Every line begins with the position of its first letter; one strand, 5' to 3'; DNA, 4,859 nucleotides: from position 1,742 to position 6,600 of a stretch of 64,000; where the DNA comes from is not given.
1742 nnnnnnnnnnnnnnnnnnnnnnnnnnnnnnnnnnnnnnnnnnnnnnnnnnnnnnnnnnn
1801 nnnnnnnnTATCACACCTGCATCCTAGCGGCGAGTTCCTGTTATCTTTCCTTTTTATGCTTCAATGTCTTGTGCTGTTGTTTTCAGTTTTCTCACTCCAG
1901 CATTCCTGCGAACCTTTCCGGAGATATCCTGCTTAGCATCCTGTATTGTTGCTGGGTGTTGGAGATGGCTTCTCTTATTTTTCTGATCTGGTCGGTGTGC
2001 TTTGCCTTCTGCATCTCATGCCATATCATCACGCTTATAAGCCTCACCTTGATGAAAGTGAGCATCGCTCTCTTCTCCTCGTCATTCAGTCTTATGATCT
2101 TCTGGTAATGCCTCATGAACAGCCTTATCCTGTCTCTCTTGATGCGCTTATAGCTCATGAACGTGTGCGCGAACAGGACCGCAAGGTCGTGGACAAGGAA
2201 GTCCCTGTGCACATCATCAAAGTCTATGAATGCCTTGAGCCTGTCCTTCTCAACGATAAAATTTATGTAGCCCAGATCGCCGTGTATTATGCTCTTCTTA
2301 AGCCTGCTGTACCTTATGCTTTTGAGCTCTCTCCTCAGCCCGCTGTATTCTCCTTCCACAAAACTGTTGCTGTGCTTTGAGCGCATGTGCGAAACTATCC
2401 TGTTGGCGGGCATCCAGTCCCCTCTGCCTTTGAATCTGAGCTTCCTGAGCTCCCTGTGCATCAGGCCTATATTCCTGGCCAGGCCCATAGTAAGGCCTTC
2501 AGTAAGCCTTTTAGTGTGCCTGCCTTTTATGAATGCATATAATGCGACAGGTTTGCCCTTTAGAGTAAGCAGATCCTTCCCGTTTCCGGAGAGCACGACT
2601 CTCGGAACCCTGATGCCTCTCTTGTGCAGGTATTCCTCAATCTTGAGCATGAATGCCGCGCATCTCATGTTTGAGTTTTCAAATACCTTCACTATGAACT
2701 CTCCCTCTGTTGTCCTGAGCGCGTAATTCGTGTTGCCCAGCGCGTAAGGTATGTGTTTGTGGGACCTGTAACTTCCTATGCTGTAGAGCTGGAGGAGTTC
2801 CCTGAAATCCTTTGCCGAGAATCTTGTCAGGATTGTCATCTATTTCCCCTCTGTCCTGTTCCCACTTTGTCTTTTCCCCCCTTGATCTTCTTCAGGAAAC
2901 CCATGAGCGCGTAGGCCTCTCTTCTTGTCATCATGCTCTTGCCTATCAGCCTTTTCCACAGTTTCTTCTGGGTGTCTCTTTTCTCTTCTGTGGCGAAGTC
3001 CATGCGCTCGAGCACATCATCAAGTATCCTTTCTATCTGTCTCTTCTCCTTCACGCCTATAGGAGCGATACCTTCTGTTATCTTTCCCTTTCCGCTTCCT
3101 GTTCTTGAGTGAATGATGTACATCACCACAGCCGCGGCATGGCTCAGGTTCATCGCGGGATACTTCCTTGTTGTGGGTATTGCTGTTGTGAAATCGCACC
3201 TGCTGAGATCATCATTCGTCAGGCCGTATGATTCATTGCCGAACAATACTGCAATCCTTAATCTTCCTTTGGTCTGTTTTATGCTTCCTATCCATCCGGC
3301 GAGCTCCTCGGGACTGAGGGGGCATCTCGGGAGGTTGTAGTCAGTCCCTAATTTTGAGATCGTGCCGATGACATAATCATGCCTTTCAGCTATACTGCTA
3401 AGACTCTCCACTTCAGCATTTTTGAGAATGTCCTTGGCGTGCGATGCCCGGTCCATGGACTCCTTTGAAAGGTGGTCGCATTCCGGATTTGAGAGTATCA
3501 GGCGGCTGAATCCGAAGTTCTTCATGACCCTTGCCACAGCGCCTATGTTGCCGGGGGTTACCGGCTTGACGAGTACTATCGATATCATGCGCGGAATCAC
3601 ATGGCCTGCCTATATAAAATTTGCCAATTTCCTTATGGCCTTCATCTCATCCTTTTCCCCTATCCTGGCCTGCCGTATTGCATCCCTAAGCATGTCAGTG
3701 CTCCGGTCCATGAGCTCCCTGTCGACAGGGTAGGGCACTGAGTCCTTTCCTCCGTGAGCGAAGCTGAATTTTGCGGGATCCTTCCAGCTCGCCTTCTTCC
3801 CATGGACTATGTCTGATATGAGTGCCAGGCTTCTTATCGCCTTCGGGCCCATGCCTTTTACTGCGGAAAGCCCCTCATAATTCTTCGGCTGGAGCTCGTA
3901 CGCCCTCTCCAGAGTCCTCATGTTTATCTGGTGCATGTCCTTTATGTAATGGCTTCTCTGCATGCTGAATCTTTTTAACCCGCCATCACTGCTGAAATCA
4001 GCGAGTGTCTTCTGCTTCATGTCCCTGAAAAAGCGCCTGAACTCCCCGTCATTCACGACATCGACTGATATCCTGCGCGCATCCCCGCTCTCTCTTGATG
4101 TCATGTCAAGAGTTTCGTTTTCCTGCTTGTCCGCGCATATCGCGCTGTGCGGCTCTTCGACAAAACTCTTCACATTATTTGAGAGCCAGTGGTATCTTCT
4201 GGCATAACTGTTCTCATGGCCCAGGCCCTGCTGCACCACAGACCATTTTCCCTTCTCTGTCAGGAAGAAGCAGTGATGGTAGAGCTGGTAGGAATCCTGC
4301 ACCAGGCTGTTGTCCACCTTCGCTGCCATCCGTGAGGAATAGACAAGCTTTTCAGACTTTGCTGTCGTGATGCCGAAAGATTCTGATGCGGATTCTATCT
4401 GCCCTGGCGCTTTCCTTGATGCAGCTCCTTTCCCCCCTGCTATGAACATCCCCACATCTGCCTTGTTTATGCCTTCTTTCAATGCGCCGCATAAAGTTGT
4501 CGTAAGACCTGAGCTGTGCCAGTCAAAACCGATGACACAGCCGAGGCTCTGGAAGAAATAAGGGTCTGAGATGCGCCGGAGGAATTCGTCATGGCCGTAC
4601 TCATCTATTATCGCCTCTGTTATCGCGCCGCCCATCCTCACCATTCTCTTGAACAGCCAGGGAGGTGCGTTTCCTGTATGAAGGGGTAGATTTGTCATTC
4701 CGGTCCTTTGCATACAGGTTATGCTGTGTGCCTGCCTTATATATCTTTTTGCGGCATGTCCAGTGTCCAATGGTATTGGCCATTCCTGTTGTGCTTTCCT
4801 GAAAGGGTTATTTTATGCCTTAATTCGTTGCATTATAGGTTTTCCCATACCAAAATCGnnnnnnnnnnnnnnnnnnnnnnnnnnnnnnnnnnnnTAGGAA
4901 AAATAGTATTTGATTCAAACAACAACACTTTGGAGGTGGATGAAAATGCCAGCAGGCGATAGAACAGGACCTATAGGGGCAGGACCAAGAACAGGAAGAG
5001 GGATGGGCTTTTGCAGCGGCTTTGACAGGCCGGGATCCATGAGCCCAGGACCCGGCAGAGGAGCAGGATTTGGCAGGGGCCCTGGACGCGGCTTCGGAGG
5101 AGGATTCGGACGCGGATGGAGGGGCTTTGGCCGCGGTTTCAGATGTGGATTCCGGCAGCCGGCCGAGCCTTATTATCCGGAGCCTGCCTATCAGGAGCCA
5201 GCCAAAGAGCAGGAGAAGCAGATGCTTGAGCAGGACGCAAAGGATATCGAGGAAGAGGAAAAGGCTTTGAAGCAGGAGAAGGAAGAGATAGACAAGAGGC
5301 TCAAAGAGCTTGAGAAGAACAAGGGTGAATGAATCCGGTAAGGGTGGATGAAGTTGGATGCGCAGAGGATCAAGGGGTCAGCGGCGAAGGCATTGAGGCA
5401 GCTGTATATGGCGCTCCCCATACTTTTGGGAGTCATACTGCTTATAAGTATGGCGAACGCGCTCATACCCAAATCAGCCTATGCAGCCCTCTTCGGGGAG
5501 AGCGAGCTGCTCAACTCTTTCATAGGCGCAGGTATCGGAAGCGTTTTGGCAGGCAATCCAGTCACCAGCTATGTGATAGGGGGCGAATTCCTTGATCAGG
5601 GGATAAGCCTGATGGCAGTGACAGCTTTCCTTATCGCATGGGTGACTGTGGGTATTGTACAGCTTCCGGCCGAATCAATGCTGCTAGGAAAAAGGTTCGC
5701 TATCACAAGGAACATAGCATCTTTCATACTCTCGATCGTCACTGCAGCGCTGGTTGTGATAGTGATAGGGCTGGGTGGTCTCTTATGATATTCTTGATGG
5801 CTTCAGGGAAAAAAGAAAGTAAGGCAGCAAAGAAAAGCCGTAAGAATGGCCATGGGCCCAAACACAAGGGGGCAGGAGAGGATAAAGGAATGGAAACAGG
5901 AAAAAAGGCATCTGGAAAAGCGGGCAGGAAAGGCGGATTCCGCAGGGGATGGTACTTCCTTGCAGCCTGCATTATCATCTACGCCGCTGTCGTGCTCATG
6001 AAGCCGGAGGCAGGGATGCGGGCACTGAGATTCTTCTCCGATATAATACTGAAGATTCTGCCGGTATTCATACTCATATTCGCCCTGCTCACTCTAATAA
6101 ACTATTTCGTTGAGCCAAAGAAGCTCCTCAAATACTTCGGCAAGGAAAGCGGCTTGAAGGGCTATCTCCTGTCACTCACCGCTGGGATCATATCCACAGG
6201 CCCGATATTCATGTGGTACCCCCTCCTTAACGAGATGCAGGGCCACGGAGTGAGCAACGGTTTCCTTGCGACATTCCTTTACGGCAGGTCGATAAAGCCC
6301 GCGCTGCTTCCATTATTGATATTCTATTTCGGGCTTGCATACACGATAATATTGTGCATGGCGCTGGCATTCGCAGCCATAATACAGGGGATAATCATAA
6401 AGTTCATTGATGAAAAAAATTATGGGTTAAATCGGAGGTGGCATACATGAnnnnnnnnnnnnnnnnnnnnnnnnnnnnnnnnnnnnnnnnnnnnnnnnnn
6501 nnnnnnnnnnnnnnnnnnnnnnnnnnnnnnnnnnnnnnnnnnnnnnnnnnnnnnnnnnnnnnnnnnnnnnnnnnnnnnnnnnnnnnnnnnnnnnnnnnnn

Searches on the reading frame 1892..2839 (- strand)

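Call 68: search_protein_families(library=pfam, proteins=[window:1892-2839:-])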
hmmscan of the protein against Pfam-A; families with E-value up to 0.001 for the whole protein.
window:1892-2839:- (315 aa): 2 families
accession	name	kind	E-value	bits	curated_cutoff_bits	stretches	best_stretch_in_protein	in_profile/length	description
PF01636.29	APH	-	3e-21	76.7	23.2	1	35-228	10-214/239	Phosphotransferase enzyme family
PF19974.5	TCAD9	-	0.00019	21.2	40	1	168-224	284-339/429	Ternary complex associated domain 9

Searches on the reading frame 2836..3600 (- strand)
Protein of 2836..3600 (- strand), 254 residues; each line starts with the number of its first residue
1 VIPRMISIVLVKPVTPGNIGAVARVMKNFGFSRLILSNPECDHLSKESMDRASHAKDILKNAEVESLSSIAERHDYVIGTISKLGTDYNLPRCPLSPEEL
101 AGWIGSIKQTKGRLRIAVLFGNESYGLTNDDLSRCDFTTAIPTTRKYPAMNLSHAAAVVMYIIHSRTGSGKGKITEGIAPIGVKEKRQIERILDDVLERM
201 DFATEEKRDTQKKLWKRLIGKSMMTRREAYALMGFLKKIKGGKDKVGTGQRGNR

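Call 68: search_protein_families(library=pfam, proteins=[window:2836-3600:-])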
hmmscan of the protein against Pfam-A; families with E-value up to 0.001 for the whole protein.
window:2836-3600:- (254 aa): 1 family
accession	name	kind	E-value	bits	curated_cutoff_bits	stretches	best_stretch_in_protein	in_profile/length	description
PF00588.24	SpoU_methylase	-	1.1e-26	94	29.7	1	6-161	2-142/142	SpoU rRNA Methylase family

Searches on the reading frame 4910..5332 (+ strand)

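Call 68: search_protein_families(library=pfam, proteins=[window:4910-5332:+])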
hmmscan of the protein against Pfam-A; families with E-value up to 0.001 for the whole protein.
window:4910-5332:+ (140 aa): 1 family
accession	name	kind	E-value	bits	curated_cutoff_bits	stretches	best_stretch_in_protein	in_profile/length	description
PF17253.7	DUF5320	-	1.5e-20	74.6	27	1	13-133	1-98/99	Family of unknown function (DUF5320)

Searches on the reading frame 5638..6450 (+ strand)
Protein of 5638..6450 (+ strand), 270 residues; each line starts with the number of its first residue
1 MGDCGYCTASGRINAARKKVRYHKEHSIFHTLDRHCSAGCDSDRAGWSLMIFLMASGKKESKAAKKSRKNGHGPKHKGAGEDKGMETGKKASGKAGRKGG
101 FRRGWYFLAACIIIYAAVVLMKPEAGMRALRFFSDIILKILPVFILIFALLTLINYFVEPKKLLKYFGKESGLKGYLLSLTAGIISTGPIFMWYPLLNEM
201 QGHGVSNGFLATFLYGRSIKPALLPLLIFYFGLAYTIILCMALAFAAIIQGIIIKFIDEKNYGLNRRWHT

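Call 68: search_protein_families(library=pfam, proteins=[window:5638-6450:+])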
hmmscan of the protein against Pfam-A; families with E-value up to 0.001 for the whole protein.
window:5638-6450:+ (270 aa): 1 family
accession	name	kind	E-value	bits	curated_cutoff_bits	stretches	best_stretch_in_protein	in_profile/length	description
PF03773.19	ArsP_1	-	4.7e-07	29.7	32.3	1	128-255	4-124/294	Predicted permease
